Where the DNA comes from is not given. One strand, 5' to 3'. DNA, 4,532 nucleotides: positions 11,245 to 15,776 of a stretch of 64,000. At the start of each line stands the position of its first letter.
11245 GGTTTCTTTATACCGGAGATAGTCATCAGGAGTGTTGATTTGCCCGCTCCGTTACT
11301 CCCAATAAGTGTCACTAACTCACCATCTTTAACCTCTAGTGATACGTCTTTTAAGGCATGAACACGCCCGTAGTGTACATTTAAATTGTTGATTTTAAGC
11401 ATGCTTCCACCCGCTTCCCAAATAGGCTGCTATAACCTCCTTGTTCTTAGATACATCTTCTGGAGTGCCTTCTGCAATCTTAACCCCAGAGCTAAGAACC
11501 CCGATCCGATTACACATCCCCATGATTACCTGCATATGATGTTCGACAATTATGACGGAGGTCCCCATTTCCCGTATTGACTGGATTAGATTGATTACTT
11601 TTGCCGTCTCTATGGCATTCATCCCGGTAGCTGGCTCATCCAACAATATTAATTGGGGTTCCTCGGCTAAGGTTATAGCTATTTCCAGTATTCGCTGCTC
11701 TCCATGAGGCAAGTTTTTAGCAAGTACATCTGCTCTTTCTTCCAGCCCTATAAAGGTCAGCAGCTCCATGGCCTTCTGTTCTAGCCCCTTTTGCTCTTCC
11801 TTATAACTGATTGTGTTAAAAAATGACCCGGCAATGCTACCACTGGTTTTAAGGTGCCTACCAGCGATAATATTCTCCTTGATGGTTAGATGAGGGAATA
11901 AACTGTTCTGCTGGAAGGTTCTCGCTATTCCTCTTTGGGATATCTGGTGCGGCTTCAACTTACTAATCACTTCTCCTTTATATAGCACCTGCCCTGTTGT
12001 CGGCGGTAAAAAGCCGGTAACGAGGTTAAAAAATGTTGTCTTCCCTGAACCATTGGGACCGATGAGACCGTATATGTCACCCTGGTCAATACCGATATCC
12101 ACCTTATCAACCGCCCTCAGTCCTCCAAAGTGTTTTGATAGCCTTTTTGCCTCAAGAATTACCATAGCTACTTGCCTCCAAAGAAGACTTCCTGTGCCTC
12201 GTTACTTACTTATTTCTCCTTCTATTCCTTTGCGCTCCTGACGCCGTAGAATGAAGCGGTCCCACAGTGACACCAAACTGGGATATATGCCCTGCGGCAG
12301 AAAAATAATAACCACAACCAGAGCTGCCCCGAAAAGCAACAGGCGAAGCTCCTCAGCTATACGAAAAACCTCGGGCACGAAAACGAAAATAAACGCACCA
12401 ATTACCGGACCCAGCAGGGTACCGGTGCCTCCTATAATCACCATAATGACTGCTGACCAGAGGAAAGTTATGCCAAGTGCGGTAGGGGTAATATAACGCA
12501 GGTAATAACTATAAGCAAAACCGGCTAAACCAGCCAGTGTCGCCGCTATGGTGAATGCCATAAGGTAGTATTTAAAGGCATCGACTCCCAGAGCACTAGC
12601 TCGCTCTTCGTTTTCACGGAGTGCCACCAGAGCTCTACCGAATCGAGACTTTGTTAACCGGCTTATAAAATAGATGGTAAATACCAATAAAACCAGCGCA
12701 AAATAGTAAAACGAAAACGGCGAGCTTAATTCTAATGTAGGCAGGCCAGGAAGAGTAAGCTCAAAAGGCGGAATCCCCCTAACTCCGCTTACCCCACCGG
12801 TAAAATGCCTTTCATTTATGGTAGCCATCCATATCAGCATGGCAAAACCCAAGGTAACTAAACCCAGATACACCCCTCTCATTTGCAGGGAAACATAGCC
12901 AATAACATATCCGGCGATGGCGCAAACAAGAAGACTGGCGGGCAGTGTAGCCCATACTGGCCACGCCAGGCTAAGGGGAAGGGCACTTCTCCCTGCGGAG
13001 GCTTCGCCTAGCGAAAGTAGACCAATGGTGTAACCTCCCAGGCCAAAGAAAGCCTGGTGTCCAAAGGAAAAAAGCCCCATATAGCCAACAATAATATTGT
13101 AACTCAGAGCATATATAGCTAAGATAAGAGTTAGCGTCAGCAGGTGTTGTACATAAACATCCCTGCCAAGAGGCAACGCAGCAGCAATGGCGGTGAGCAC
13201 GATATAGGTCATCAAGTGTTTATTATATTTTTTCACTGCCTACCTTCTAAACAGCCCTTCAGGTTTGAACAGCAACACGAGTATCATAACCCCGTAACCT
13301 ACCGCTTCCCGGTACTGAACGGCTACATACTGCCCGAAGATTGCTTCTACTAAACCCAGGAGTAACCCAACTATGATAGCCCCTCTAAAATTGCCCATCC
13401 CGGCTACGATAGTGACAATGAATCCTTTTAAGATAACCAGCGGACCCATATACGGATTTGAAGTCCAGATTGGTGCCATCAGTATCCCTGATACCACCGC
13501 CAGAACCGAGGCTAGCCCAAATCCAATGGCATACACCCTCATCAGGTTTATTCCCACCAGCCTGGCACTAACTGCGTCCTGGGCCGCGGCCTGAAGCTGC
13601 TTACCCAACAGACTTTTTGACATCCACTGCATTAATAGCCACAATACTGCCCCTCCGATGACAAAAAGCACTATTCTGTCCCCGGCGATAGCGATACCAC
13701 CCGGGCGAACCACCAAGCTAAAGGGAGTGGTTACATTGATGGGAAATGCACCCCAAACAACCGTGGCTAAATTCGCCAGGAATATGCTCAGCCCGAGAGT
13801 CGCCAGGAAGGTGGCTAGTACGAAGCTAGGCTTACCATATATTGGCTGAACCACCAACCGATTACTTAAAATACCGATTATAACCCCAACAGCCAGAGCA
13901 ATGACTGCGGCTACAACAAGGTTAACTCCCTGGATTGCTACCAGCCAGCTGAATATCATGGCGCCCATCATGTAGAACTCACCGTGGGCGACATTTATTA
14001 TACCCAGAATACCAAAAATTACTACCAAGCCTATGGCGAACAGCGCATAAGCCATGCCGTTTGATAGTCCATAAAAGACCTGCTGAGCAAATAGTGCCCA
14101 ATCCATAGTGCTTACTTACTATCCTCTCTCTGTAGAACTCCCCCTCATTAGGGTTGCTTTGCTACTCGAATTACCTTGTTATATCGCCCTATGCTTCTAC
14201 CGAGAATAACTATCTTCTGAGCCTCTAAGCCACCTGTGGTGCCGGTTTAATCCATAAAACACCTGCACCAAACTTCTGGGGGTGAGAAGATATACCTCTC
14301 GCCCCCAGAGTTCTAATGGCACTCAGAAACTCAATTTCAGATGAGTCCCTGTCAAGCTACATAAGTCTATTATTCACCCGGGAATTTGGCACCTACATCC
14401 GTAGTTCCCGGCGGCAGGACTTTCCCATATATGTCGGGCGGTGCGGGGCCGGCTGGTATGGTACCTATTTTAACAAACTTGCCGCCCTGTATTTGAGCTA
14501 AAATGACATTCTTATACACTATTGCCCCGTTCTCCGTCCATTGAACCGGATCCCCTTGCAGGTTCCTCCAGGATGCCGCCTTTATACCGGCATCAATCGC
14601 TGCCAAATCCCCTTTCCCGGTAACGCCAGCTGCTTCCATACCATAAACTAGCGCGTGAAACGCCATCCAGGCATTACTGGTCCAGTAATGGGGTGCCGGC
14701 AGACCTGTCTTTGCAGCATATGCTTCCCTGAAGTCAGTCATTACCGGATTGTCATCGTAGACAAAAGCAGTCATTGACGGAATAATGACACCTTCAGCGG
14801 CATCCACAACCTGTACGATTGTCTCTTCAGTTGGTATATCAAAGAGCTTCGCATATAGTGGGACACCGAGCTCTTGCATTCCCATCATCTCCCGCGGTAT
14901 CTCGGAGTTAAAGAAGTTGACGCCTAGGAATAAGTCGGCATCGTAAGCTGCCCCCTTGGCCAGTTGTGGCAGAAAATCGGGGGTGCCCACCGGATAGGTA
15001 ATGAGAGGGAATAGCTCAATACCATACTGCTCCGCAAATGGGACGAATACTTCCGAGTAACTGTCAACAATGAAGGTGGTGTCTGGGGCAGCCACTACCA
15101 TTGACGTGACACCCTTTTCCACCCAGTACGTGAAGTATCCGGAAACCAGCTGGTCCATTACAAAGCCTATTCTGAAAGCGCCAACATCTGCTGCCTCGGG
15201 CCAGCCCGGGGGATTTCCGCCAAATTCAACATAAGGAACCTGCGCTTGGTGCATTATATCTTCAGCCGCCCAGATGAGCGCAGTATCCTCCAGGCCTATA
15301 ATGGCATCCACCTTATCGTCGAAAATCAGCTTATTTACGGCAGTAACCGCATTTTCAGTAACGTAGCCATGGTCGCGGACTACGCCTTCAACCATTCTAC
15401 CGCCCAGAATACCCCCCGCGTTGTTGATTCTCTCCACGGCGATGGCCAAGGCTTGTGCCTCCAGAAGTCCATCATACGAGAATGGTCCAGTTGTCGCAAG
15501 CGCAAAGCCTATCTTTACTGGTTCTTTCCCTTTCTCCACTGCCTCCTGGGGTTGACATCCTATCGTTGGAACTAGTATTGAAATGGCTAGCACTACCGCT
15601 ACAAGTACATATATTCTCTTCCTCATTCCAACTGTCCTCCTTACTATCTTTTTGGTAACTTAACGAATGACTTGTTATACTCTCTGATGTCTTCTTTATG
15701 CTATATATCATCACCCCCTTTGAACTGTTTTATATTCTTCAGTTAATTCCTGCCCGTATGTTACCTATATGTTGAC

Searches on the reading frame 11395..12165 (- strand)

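Call 67: search_protein_families(library=pfam, proteins=[window:11395-12165:-], max_evalue=0.00001)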
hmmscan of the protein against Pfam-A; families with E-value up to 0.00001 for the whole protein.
window:11395-12165:- (256 aa): 3 families
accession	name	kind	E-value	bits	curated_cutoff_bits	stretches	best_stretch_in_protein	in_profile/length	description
PF00005.33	ABC_tran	-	1.2e-29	104.1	25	1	20-179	2-136/137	ABC transporter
PF12399.14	BCA_ABC_TP_C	-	1.6e-10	40.8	25.5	1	229-252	2-25/27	Branched-chain amino acid ATP-binding cassette transporter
PF13304.12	AAA_21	-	6.5e-08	33.4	27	0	31-48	1-18/304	AAA domain, putative AbiEii toxin, Type IV TA system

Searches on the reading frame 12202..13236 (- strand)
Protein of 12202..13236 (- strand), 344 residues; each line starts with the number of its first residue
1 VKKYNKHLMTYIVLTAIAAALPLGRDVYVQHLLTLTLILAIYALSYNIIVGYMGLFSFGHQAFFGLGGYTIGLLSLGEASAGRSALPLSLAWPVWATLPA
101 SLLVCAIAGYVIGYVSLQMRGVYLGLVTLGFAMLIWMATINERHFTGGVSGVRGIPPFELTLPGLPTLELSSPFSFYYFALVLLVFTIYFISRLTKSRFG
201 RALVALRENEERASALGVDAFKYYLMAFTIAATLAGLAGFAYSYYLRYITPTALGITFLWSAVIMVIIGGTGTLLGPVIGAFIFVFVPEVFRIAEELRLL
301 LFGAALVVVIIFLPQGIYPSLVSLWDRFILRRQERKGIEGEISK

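Call 67: search_protein_families(library=pfam, proteins=[window:12202-13236:-], max_evalue=0.00001)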
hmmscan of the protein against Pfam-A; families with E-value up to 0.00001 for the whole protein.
window:12202-13236:- (344 aa): 1 family
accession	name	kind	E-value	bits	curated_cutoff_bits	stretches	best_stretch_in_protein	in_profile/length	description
PF02653.21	BPD_transp_2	-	8.8e-47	159.9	26.8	1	31-309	4-268/269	Branched-chain amino acid transport system / permease component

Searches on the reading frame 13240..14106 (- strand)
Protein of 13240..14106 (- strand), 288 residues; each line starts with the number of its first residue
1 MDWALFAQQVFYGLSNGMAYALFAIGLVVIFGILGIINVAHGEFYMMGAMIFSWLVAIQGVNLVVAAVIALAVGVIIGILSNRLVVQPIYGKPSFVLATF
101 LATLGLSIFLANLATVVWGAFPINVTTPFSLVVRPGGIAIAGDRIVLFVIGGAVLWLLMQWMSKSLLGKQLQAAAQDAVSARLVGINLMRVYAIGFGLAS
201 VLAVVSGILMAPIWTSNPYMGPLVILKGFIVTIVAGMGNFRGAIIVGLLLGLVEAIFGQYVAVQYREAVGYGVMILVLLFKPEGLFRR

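Call 67: search_protein_families(library=pfam, proteins=[window:13240-14106:-], max_evalue=0.00001)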
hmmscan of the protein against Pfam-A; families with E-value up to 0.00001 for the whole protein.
window:13240-14106:- (288 aa): 1 family
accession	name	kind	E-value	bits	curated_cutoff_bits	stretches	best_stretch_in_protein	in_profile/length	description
PF02653.21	BPD_transp_2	-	5.3e-31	108.2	26.8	1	10-278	2-269/269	Branched-chain amino acid transport system / permease component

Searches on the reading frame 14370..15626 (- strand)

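Call 67: search_protein_families(library=pfam, proteins=[window:14370-15626:-], max_evalue=0.00001)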
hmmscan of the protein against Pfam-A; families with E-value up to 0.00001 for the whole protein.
window:14370-15626:- (418 aa): 3 families
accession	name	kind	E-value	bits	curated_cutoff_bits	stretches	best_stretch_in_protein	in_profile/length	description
PF13458.12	Peripla_BP_6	-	1.1e-43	150.7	31.7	1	36-382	1-342/343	Periplasmic binding protein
PF13433.12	Peripla_BP_5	-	3e-08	33.6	27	1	37-111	1-74/363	Periplasmic binding protein domain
PF01094.35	ANF_receptor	-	2.3e-07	30.6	25.4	1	56-140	2-85/353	Receptor family ligand binding region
